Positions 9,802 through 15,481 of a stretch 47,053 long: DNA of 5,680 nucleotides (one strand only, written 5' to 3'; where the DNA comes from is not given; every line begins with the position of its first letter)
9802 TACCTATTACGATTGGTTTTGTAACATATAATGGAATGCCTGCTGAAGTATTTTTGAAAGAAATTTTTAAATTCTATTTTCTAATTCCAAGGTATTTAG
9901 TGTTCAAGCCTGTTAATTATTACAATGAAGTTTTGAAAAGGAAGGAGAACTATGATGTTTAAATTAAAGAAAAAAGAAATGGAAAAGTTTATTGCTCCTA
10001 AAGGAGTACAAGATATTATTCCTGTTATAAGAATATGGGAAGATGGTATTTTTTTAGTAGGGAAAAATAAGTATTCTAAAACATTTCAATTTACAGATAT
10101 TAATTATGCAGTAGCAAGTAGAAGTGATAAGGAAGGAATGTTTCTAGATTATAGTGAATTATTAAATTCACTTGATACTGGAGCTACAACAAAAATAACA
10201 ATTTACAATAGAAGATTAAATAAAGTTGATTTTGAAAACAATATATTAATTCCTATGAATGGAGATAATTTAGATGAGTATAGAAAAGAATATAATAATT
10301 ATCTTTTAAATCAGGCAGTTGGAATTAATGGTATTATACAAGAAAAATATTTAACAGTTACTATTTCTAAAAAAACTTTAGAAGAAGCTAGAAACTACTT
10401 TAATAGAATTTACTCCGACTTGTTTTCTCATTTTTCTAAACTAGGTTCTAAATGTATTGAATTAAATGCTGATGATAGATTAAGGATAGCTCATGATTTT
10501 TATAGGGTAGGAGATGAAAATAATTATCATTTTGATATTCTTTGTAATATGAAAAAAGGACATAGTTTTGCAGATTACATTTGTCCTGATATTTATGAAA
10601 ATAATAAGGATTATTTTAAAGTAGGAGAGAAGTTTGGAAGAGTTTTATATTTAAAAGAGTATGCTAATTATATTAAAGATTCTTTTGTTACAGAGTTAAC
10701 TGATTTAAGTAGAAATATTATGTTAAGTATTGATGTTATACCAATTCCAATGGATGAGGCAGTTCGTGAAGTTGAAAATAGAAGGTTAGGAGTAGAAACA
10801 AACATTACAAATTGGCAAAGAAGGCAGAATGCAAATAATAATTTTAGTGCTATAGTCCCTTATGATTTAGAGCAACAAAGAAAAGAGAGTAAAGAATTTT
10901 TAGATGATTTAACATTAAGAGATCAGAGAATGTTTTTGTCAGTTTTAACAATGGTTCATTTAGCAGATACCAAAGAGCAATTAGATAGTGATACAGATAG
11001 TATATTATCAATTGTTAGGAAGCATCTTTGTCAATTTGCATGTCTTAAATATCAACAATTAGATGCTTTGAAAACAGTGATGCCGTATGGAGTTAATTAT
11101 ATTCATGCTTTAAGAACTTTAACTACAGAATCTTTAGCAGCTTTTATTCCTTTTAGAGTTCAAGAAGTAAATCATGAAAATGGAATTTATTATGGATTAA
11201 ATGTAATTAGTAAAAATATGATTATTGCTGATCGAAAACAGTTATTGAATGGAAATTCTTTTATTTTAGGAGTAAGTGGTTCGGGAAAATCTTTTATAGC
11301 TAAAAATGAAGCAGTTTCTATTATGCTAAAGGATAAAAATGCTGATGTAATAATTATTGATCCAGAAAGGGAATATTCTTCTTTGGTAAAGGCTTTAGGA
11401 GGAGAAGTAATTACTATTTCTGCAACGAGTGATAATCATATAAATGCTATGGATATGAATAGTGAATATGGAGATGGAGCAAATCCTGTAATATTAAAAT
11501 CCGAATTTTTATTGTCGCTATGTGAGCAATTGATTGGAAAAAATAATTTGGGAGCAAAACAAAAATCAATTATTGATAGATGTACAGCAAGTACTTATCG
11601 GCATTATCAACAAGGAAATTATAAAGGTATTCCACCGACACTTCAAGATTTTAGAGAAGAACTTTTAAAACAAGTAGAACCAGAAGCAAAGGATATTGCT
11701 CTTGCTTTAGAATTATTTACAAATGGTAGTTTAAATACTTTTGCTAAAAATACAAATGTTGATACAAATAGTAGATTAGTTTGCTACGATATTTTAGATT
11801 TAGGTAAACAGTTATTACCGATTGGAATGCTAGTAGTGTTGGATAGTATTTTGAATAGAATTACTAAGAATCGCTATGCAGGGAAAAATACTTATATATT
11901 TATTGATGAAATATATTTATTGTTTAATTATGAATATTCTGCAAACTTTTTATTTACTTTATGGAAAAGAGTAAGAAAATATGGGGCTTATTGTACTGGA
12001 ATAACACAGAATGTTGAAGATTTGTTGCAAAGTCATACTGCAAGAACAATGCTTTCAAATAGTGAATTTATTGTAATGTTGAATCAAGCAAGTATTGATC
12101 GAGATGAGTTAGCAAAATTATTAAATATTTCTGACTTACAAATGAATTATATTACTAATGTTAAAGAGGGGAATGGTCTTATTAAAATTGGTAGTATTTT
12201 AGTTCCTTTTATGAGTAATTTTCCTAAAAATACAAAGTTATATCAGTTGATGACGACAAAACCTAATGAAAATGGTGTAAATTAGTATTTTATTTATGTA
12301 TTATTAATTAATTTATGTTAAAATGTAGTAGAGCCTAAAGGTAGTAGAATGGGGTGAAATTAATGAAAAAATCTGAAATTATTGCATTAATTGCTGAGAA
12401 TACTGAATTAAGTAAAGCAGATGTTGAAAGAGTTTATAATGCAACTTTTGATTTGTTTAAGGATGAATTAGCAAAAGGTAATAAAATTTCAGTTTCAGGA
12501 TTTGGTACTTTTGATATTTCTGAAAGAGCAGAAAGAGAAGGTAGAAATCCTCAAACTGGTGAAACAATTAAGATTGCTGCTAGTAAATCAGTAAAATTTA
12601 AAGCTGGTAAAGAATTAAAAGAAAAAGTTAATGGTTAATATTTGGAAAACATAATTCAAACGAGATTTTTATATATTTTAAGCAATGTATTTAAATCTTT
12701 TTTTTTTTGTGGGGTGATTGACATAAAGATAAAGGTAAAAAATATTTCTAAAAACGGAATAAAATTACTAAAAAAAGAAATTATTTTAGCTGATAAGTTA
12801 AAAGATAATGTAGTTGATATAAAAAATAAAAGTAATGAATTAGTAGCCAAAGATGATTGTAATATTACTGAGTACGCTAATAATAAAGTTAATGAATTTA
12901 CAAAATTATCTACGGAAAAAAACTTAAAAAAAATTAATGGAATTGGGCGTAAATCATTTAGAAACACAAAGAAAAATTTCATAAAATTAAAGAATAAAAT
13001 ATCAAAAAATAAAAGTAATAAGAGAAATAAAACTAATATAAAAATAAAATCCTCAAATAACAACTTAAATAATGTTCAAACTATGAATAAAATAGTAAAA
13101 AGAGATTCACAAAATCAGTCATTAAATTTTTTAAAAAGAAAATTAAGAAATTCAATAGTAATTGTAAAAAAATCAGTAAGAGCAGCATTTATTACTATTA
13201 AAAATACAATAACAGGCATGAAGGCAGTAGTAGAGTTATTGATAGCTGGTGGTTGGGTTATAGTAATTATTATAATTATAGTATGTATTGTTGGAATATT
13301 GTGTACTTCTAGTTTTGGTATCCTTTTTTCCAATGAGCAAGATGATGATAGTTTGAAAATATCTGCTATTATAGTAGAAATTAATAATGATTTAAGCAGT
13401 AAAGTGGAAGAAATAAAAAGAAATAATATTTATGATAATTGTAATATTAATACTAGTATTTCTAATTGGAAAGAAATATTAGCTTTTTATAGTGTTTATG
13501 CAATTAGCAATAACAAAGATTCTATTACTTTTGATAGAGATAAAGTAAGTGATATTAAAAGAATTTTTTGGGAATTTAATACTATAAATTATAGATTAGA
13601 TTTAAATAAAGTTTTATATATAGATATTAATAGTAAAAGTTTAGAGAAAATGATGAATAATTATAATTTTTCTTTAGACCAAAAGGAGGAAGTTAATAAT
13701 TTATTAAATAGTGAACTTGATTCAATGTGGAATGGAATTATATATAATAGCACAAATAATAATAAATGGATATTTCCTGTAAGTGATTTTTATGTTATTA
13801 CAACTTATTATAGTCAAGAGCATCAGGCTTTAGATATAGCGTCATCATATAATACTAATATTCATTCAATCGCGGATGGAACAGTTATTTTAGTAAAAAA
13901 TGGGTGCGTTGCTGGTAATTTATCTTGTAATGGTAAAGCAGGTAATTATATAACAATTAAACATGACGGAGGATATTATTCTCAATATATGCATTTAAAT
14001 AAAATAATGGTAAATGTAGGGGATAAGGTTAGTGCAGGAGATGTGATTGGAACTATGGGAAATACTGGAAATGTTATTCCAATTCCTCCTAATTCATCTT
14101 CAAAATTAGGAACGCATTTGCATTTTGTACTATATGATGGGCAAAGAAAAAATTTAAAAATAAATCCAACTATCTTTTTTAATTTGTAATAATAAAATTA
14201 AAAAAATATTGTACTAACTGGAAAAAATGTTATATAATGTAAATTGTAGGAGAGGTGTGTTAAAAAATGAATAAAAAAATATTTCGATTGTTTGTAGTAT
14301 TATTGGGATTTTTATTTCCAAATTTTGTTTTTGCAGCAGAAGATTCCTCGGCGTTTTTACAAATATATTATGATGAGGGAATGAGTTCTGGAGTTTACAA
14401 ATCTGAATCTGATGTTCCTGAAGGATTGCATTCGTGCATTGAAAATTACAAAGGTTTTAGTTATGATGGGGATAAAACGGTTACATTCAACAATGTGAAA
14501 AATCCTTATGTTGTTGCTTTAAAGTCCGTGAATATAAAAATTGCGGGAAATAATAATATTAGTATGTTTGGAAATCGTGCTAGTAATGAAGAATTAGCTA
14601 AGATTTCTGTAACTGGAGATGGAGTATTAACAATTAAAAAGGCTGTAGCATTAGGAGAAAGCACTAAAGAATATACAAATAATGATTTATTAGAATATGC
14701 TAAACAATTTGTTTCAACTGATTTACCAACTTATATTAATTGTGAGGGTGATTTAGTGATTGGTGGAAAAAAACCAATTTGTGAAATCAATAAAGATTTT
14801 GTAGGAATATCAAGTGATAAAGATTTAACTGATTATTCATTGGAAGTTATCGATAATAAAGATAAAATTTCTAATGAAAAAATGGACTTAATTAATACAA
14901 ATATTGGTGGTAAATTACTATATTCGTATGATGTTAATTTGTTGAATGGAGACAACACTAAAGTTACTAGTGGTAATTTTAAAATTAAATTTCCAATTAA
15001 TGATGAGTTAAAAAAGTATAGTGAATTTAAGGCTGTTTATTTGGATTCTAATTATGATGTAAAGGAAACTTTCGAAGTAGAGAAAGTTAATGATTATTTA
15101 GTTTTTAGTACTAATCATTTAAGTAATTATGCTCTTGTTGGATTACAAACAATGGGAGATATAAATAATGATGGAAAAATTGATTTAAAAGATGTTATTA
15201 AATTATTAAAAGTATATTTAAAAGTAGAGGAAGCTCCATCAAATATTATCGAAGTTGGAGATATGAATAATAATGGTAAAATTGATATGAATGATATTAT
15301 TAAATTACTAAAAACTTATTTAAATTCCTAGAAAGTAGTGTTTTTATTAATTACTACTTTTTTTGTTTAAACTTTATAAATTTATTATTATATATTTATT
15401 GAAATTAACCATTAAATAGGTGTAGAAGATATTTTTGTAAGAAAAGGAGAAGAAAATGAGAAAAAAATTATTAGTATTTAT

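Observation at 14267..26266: ICE-borne, apparently non-cellulolytic cohesin-dockerin surface-assembly kit with its own sortase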

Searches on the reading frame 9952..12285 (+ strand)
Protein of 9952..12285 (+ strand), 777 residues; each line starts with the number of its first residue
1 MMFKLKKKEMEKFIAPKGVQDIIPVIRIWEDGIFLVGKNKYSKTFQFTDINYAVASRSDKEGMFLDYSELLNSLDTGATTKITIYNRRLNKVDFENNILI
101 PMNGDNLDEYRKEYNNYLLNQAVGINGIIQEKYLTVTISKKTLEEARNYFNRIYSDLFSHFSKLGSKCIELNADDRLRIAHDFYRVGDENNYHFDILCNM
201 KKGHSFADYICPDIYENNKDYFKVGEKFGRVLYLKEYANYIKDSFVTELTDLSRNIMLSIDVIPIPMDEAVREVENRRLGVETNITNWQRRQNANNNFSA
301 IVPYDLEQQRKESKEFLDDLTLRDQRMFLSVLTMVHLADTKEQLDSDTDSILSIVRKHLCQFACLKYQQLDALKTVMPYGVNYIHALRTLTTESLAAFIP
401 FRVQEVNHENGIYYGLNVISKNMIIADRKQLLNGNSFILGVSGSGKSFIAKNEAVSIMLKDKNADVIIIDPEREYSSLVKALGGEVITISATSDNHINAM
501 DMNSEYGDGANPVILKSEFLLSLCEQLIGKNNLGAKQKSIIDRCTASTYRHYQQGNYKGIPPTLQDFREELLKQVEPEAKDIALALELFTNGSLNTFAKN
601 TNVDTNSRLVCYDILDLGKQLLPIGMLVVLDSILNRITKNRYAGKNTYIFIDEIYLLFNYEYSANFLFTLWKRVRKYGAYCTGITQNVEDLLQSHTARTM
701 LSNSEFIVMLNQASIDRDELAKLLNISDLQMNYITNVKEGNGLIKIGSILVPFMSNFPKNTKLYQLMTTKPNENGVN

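Call 5: search_protein_families(library=pfam, proteins=[window:9952-12285:+], max_evalue=0.001)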
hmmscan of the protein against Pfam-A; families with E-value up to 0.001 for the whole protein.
window:9952-12285:+ (777 aa): 3 families
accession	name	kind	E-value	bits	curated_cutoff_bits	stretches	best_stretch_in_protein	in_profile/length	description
PF19044.6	P-loop_TraG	-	4.5e-17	62.2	25.8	1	428-741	24-349/413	TraG P-loop domain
PF01935.23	DUF87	-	3.5e-08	34.3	23.2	1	436-549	26-124/220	Helicase HerA, central domain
PF12846.13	AAA_10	-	1.1e-06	28.5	27.5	1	430-701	18-295/362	AAA-like domain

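Call 59: find_related_loci(query=window:9952-12285:+, collection=metagenome_contigs, flank=10000)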
Query window:9952-12285:+ (777 aa) in metagenome_contigs; peptide patterns used: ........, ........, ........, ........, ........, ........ (x = any residue, [..] = any of these).
600 stretches matched a pattern (row limit reached: there are more); 585 encode a relative of the query (tblastn E <= 1e-3); the best 80 are kept; 80 distinct loci.
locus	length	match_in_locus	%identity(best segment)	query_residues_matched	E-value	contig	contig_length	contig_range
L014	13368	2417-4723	79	5-773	0e+0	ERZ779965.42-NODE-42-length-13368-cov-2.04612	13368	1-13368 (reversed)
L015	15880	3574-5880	79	5-773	0e+0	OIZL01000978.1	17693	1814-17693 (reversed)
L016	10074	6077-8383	79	5-773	0e+0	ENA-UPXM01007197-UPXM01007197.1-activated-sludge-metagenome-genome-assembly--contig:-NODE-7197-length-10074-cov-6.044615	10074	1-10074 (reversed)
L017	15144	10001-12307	79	5-773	0e+0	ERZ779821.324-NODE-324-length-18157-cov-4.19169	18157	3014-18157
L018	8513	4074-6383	79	5-774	0e+0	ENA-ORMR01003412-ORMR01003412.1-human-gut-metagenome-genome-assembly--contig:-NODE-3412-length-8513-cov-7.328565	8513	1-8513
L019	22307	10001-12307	76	5-773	0e+0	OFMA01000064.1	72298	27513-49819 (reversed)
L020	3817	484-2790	76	5-773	0e+0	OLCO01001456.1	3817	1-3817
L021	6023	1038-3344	76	5-773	0e+0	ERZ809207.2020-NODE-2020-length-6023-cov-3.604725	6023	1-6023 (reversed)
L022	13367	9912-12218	76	5-773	0e+0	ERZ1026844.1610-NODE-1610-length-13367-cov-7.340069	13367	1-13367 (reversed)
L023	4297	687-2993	76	5-773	0e+0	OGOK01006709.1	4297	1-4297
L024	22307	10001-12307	76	5-773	0e+0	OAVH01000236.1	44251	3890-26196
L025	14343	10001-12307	75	5-773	0e+0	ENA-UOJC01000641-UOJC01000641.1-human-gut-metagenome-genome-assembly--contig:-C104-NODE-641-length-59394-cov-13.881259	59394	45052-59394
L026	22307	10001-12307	75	5-773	0e+0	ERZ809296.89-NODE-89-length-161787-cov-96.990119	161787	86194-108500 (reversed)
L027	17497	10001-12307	76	5-773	0e+0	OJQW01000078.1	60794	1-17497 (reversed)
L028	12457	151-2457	76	5-773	0e+0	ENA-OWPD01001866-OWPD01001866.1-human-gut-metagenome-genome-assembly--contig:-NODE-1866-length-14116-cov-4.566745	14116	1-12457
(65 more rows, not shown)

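Call 60: search_dna_similar(query=window:9952-12285:+, collection=plasmids, mode=protein, max_rows=12)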
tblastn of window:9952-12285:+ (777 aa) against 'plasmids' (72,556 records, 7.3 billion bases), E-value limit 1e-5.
Records with a match: 2781; places in all: 2882; records where one place covers at least 80% of the query: 304.
Best place of each record, by identity: 60-80% 5; <60% 2776.
By first word of the organism name: Bacillus 409; Klebsiella 305; Enterococcus 254; Staphylococcus 177; Escherichia 157; Salmonella 118; Vibrio 95; Lactiplantibacillus 94; Lactococcus 77; Citrobacter 67; and 219 more.
By predicted mobility (MOB-suite, as given by PLSDB): conjugative 1922; non-mobilizable 721; mobilizable 138.
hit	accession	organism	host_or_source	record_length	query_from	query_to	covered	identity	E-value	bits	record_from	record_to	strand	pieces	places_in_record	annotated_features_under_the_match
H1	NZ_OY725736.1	Monoglobus pectinilyticus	-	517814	14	775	98%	74.7%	0e+0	1209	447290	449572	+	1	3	VirB4-like conjugal transfer ATPase, CD1110 family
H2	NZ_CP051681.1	Cohnella herbarum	cell culture,Fermented liquor based on ...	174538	14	773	98%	71.9%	0e+0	1165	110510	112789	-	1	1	VirB4-like conjugal transfer ATPase, CD1110 family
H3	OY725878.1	Subdoligranulum variabile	-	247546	16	773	98%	60.7%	0e+0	934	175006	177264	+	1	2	record has no annotation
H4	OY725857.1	Subdoligranulum variabile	-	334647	16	773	98%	60.2%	0e+0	931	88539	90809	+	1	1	none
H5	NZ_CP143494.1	Clostridium perfringens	pig,fecal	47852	16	773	98%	49.7%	0e+0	726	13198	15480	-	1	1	VirB4-like conjugal transfer ATPase, CD1110 family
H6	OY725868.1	Subdoligranulum variabile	-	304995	15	773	98%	47.7%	0e+0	747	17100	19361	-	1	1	record has no annotation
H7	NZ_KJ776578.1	Clostridium botulinum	-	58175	17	773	97%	47.5%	0e+0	717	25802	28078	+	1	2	VirB4-like conjugal transfer ATPase, CD1110 family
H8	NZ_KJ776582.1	Clostridium botulinum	-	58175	17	773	97%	47.5%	0e+0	717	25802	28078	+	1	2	VirB4-like conjugal transfer ATPase, CD1110 family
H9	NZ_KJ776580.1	Clostridium botulinum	-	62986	17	773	97%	47.5%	0e+0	717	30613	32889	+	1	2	VirB4-like conjugal transfer ATPase, CD1110 family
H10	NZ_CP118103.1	Paenibacillus urinalis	Homo sapiens,blood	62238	16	773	98%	47.0%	0e+0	677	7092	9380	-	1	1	VirB4-like conjugal transfer ATPase, CD1110 family | PrgI family protein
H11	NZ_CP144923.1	Brevibacillus borstelensis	-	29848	16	773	98%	46.4%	0e+0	704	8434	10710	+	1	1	VirB4-like conjugal transfer ATPase, CD1110 family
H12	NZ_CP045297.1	Paenibacillus brasilensis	cell culture,soil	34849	16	773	98%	46.2%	0e+0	682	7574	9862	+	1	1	VirB4-like conjugal transfer ATPase, CD1110 family | PrgI family protein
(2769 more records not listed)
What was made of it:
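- On Integrative conjugative element (Firmicute type, VirB4 of the CD1110 family): The VirB4 hits are annotated "CD1110 family" (call 60).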

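Call 66: search_protein_families(library=pfam, proteins=[L015:5900-7543:+, L015:7866-8501:+, L015:9158-9754:+, L015:9751-10326:+, L015:10591-14124:+, L015:14366-14779:+], max_evalue=0.001)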
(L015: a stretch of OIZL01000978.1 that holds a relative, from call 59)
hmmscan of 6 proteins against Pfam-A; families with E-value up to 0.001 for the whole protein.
L015:5900-7543:+ (547 aa): 0 families

L015:7866-8501:+ (211 aa): 1 family
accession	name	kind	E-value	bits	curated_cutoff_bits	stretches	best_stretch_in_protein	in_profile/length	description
PF00072.30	Response_reg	-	9.5e-09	35.9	30.2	1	84-191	1-108/111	Response regulator receiver domain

L015:9158-9754:+ (198 aa): 1 family
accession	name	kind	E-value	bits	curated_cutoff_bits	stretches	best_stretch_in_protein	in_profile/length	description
PF08849.17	BrxA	-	2.3e-41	142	23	1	3-186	2-184/184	BrxA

L015:9751-10326:+ (191 aa): 1 family
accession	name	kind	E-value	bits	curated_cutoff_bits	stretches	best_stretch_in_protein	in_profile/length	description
PF08747.16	BrxB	-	8.3e-40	136.1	26.8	1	64-186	3-123/124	BREX protein BrxB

L015:10591-14124:+ (1177 aa): 3 families
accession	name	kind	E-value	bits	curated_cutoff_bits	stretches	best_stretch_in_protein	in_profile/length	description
PF25796.1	BREX_BrxC_4th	-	2.9e-34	118.5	27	1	558-724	3-173/173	BREX ATP-binding protein BrxC 4th domain with six-stranded beta sheet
PF25792.1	BREX_BrxC_helical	-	4.9e-25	88.7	27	1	861-988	2-123/123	BREX ATP-binding protein BrxC alpha helical domain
PF25791.1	BREX_BrxC_wHTH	-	2.6e-21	76.3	27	1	731-854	1-126/126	BREX ATP-binding protein BrxC winged helix-turn-helix domain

L015:14366-14779:+ (137 aa): 0 families
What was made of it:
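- A 79% relative has BREX (call 66).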

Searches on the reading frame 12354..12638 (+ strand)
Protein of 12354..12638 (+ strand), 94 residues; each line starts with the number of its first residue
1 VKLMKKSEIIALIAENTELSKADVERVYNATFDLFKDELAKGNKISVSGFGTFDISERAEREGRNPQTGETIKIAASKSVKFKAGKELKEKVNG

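Call 5: search_protein_families(library=pfam, proteins=[window:12354-12638:+], max_evalue=0.001)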
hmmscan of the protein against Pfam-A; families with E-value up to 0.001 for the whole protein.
window:12354-12638:+ (94 aa): 3 families
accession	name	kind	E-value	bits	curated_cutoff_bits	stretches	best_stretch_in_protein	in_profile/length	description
PF00216.26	Bac_DNA_binding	-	5.5e-36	123.1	22.4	1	4-93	1-90/90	Bacterial DNA-binding protein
PF18291.6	HU-HIG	-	1.7e-10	41.5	26.2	1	6-93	34-119/125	HU domain fused to wHTH, Ig, or Glycine-rich motif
PF14908.11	HU-CCDC81_euk_1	-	9.2e-05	22.9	26.1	1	17-58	17-58/89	CCDC81 eukaryotic HU domain 1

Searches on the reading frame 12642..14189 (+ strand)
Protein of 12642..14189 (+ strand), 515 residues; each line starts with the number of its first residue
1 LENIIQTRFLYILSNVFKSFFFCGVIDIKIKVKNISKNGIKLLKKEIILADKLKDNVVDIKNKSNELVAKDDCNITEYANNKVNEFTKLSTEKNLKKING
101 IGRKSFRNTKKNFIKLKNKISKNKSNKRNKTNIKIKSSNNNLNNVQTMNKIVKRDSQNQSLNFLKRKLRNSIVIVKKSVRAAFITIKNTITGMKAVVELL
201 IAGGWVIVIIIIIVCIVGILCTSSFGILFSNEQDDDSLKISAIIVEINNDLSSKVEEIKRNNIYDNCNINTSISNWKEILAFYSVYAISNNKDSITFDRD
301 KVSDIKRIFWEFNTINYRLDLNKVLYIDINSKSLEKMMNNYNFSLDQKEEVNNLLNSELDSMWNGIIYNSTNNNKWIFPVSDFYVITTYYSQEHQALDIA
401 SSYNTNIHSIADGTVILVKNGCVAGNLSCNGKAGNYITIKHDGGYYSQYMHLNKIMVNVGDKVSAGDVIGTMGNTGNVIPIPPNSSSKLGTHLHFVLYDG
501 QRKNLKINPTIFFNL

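Call 3: search_protein_families(library=pfam, proteins=[window:12642-14189:+], max_evalue=0.01)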
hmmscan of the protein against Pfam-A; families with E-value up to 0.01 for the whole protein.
window:12642-14189:+ (515 aa): 1 family
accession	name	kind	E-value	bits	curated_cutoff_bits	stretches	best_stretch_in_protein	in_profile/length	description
PF01551.29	Peptidase_M23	-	6.4e-24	84.4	28.7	1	393-501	2-91/96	Peptidase family M23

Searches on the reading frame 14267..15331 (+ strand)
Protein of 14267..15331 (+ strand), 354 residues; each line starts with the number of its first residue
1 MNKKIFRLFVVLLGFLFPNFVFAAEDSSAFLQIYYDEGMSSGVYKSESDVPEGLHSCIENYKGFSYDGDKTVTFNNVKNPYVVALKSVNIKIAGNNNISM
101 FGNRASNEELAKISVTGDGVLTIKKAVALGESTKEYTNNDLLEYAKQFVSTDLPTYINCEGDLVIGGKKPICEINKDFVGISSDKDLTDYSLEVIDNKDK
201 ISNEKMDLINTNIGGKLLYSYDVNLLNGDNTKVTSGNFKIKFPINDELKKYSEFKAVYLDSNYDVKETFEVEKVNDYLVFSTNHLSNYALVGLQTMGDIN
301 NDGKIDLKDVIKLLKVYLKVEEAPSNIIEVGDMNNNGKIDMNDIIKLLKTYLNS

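Call 3: search_protein_families(library=pfam, proteins=[window:14267-15331:+], max_evalue=0.01)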
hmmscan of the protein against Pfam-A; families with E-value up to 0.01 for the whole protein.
window:14267-15331:+ (354 aa): 6 families
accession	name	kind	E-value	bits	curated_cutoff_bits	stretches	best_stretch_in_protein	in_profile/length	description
PF00404.24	Dockerin_1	-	2.6e-06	28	22.9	1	297-353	2-57/57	Dockerin type I domain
PF13405.12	EF-hand_6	-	0.00018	21.4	25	0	298-315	10-27/30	EF-hand domain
PF00036.39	EF-hand_1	-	0.00022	21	25.4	0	298-315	10-27/29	EF hand domain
PF13833.12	EF-hand_8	-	0.00081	19.5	28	0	325-349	28-52/54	EF-hand domain pair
PF13517.12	FG-GAP_3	-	0.0049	17.9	26.9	0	295-307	47-59/61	FG-GAP-like repeat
PF13202.12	EF-hand_5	-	0.0097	15.8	25.9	0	298-309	9-20/25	EF hand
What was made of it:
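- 14267..15331 (+): p1, 354 aa: signal peptide, unannotated passenger (aa 24-206), beta-sandwich spacer (aa 207-294), two-repeat dockerin (aa 297-353). Pfam Dockerin_1 scores 28.0 bits against a cut-off of 22.9 (call 3).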

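Call 23: search_protein_families(library=ncbifam, proteins=[window:14267-15331:+], max_evalue=0.01)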
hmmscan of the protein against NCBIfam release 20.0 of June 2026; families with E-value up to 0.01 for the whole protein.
window:14267-15331:+ (354 aa): 1 family
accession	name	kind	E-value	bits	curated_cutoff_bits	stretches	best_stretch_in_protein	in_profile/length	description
NF041540.1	dockerin_GC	domain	0.00062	20.1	29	0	298-351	11-63/67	GC-type dockerin domain-anchored protein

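Call 90: search_solved_structures(query=window:14267-15150:+, max_evalue=1)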
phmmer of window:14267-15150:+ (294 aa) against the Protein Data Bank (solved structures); distinct sequences matched with E-value up to 1: 0.

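Call 93: search_protein_families(library=phrogs, proteins=[window:14267-15331:+], max_evalue=0.001)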
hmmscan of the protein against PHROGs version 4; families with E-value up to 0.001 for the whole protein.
window:14267-15331:+ (354 aa): 0 families
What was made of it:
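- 14267..15331 (+): No PDB, PHROG or NCBIfam family hit for the passenger (calls 23, 90, 93).
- Tried and rejected: No hit in PDB sequences, PHROGs, Pfam or NCBIfam (calls 3, 23, 90, 93).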
